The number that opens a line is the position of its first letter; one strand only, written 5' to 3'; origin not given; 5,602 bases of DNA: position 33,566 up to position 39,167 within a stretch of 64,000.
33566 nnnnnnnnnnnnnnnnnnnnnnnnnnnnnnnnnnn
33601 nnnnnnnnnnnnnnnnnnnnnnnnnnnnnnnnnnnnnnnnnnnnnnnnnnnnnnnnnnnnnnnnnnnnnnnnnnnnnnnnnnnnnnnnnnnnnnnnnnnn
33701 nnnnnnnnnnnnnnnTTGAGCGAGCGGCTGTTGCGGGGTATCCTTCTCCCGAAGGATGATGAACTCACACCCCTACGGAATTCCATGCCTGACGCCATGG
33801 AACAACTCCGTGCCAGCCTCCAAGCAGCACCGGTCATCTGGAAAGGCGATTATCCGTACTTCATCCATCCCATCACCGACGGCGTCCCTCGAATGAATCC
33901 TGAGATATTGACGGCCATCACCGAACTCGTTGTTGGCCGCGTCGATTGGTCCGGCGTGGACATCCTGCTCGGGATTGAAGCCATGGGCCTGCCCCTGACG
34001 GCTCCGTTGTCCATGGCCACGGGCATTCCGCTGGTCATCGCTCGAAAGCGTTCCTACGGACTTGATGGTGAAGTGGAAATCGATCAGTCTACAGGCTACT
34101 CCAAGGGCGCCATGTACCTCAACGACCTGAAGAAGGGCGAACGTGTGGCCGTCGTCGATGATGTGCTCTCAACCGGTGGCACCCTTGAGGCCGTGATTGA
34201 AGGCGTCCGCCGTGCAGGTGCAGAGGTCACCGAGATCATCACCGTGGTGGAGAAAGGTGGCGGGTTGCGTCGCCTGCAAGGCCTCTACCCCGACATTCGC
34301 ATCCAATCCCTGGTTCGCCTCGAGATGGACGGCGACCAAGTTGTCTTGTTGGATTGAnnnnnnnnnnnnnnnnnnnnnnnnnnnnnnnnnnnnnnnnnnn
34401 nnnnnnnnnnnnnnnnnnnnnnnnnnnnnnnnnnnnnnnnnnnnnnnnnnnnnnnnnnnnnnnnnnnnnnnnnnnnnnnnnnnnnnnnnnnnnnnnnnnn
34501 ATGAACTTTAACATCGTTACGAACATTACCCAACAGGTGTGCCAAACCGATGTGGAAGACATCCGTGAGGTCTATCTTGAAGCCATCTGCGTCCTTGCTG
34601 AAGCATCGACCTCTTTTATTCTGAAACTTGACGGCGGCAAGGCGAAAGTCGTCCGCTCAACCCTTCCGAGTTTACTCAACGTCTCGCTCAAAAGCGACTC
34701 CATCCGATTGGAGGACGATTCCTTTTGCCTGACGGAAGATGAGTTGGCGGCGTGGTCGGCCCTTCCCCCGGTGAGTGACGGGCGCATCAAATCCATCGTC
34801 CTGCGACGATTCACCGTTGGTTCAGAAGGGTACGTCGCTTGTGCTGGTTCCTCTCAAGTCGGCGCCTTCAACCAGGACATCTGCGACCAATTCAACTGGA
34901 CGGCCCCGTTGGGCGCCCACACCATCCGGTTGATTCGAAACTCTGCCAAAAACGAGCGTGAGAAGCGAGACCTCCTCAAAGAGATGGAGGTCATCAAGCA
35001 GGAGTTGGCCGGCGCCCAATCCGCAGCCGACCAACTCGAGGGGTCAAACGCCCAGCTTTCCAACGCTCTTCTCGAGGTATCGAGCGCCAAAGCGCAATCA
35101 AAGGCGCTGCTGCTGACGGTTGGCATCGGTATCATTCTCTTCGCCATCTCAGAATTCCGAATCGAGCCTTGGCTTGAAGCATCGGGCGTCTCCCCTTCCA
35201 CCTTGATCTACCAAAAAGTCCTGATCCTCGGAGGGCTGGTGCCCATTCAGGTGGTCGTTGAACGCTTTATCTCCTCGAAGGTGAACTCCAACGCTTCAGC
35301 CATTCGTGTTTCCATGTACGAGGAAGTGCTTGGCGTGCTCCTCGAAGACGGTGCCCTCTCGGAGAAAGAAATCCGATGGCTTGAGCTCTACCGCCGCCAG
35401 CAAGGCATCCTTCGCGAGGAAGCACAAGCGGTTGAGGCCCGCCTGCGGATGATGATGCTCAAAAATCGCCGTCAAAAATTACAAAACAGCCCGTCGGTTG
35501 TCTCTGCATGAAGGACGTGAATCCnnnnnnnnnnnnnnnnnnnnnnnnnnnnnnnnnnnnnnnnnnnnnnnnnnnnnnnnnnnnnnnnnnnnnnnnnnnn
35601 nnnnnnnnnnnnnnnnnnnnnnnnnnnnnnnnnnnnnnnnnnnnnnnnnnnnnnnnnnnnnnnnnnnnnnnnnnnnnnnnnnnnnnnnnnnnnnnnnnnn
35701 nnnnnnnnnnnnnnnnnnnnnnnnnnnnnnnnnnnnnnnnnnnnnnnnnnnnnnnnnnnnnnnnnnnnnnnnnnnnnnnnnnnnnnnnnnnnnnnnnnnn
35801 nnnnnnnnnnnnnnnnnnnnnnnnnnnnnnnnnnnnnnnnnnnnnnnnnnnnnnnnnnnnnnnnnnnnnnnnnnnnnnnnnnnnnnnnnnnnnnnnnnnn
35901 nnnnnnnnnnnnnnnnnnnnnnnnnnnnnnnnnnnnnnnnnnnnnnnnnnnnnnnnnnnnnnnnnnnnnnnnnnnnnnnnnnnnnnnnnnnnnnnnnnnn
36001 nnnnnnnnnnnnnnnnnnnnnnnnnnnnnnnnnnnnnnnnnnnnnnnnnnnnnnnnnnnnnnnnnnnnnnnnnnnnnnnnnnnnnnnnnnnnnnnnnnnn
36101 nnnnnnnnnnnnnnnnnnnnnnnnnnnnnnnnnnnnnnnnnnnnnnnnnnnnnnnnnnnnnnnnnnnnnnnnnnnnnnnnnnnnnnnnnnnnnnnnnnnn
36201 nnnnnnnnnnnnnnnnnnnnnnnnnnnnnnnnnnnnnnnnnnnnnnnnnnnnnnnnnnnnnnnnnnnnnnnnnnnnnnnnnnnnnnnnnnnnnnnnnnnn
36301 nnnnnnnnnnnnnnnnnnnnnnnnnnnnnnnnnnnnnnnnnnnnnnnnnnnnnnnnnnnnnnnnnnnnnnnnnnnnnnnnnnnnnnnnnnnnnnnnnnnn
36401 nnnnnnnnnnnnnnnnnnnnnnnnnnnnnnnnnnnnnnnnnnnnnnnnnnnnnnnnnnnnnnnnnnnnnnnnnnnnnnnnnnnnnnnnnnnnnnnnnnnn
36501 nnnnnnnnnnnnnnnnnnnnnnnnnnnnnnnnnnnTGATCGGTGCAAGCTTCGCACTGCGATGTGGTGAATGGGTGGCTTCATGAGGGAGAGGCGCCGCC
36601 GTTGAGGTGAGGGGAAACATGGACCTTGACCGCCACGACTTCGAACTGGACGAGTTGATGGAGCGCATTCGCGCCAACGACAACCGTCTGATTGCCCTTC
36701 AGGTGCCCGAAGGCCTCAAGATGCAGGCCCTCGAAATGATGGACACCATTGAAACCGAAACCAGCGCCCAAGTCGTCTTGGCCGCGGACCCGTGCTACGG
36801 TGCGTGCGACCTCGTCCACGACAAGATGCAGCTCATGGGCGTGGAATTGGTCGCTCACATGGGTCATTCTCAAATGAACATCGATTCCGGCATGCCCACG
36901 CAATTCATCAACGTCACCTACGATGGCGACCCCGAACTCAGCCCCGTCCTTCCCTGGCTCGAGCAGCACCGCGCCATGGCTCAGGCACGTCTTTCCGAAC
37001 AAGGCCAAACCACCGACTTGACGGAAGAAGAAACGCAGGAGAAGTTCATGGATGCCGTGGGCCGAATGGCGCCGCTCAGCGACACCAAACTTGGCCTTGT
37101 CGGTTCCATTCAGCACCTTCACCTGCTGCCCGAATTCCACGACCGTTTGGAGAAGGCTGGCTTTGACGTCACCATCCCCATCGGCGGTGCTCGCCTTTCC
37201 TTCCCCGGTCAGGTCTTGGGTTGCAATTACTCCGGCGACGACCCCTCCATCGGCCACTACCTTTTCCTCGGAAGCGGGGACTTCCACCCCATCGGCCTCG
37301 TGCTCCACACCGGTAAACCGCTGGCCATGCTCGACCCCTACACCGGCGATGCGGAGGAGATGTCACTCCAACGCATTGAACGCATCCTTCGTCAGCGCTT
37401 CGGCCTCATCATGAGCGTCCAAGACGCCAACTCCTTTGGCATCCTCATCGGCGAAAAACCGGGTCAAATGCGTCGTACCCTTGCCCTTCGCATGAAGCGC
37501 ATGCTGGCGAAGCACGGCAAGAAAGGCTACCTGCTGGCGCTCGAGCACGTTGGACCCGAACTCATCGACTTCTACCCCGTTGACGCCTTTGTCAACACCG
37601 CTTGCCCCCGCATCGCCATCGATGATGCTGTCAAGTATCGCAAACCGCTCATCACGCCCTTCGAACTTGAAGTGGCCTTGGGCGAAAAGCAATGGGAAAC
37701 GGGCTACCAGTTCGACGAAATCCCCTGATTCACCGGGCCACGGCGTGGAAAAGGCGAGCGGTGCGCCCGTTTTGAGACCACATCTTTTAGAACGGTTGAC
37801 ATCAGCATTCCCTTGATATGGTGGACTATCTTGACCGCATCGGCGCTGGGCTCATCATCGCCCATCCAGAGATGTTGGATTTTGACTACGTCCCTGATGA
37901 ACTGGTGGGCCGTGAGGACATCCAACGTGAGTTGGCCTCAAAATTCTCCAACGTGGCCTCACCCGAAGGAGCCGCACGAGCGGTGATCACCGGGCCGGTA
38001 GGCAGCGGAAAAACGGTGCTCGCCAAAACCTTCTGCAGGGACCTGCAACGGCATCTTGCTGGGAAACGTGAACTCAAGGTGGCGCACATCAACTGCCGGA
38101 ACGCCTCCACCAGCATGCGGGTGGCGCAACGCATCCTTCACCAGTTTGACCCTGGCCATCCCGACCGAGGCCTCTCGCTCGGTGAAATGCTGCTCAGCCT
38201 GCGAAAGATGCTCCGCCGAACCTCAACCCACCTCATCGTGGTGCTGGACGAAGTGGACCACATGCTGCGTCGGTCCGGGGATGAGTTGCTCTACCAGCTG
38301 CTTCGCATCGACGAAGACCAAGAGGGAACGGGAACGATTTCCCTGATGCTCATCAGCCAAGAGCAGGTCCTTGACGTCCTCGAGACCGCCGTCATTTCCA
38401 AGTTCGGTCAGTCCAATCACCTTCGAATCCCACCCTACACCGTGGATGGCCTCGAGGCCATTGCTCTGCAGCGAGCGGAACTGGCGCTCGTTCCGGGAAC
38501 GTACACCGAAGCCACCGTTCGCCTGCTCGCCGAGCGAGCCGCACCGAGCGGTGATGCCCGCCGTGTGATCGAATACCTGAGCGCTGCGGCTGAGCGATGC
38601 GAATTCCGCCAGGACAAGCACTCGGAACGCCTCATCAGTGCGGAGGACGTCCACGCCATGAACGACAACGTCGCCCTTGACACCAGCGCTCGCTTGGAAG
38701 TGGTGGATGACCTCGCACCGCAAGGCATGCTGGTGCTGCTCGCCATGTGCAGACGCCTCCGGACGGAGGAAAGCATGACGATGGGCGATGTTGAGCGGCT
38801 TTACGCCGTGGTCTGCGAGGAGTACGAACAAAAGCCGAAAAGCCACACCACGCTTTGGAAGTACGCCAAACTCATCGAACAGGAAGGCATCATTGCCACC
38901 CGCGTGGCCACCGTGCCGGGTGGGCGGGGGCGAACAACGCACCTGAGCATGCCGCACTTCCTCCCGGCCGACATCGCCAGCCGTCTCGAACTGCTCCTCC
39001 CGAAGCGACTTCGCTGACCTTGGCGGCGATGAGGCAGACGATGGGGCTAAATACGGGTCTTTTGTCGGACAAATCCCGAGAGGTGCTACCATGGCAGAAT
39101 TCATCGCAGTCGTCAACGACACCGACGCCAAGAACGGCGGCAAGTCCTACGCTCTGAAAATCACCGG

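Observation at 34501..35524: Two-TM coiled-coil protein encoded 13 nt upstream of the rhodopsin, in an htr-sop-like operon layout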

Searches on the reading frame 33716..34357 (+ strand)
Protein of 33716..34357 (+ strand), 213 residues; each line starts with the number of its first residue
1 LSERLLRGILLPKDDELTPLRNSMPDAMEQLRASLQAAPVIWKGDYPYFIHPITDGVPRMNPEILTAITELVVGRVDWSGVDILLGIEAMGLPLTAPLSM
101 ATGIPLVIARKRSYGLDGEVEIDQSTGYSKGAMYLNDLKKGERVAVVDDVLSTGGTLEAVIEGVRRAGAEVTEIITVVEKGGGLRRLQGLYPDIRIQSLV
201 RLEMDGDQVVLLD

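Call 3: search_protein_families(library=pfam, proteins=[window:33716-34357:+], max_evalue=0.1)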
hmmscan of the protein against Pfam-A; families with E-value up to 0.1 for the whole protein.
window:33716-34357:+ (213 aa): 3 families
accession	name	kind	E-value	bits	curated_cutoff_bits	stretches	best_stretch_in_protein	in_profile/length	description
PF00156.33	Pribosyltran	-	3.7e-17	62.5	26.3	1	62-186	9-132/158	Phosphoribosyl transferase domain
PF14681.12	UPRTase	-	3.9e-05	23.7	27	1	136-197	112-178/206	Uracil phosphoribosyltransferase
PF11382.13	MctB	-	0.078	13.1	25.6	0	132-179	74-121/306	Copper transport outer membrane protein, MctB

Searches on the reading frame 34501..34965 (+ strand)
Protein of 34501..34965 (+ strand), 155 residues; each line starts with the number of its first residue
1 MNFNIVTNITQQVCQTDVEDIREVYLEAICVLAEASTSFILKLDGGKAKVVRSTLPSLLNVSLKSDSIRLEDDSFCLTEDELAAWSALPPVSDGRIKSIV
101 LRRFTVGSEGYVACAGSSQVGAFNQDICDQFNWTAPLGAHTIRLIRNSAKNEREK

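Call 37: search_protein_families(library=pfam, proteins=[window:34501-34965:+], max_evalue=1)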
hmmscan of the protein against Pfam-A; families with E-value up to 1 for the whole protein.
window:34501-34965:+ (155 aa): 0 families

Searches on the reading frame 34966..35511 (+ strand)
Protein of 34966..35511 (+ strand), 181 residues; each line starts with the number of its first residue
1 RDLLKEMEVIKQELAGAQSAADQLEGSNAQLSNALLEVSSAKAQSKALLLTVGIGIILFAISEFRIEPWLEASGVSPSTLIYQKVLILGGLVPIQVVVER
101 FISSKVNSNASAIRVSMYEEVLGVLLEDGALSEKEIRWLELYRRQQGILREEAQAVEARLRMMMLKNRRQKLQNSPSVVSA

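Call 37: search_protein_families(library=pfam, proteins=[window:34966-35511:+], max_evalue=1)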
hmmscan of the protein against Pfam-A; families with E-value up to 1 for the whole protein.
window:34966-35511:+ (181 aa): 2 families
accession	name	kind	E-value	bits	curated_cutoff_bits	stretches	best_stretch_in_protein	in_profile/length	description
PF22216.1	Sas-6_C_CC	-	0.28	11.9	27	1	8-37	27-56/57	Spindle assembly abnormal protein 6 homolog, C-terminal coiled coil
PF06881.16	Elongin_A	-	0.32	12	29.8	1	134-174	63-103/105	RNA polymerase II transcription factor SIII (Elongin) subunit A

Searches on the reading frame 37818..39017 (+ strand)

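Call 3: search_protein_families(library=pfam, proteins=[window:37818-39017:+], max_evalue=0.1)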
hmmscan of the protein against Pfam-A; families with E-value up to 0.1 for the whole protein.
window:37818-39017:+ (399 aa): 30 families (the best 25 are shown)
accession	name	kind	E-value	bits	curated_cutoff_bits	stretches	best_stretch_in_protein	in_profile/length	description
PF13401.12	AAA_22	-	1.5e-16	61.3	27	1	55-188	8-130/130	AAA domain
PF13191.12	AAA_16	-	9.4e-12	46.2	32.6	1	28-167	1-161/167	AAA ATPase domain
PF09079.17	Cdc6_C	-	2.5e-11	43.8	25.1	1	294-376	1-84/96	CDC6, C terminal winged helix domain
PF22703.2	Cdc6_lid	-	5.1e-10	39.5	27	1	215-267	3-56/68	Cdc6 AAA+ ATPase-type lid domain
PF00004.35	AAA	-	2.3e-08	35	21.2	1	57-198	3-125/131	ATPase family associated with various cellular activities (AAA)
PF05729.18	NACHT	-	2.5e-06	27.9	26.7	1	56-163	4-115/167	NACHT domain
PF05621.17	TniB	-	2.7e-06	27.4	22.4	1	53-153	36-138/189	Bacterial TniB protein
PF24883.2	NPHP3_N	-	4.9e-06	27.3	24.8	1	51-109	21-74/164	Nephrocystin 3, N-terminal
PF01637.24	ATPase_2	-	9.1e-05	22.8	33.2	1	45-167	13-141/225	ATPase domain predominantly from Archaea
PF00931.28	NB-ARC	-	0.0012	18.6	23.5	1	56-146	22-109/248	NB-ARC domain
PF25199.1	nSTAND_NTPase5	-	0.0017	18.6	34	1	29-102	18-87/145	Novel STAND NTPase 5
PF10923.14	BrxC_BrxD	-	0.004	16.5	22.2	1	30-75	28-72/414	BREX system ATP-binding protein BrxC/D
PF00910.28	RNA_helicase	-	0.0048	17.8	21.5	1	56-105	2-51/105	RNA helicase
PF00158.32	Sigma54_activat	-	0.0058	16.8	20.2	0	31-98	3-63/168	Sigma-54 interaction domain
PF13173.12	AAA_14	-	0.009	16.5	27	1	56-148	6-73/129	AAA domain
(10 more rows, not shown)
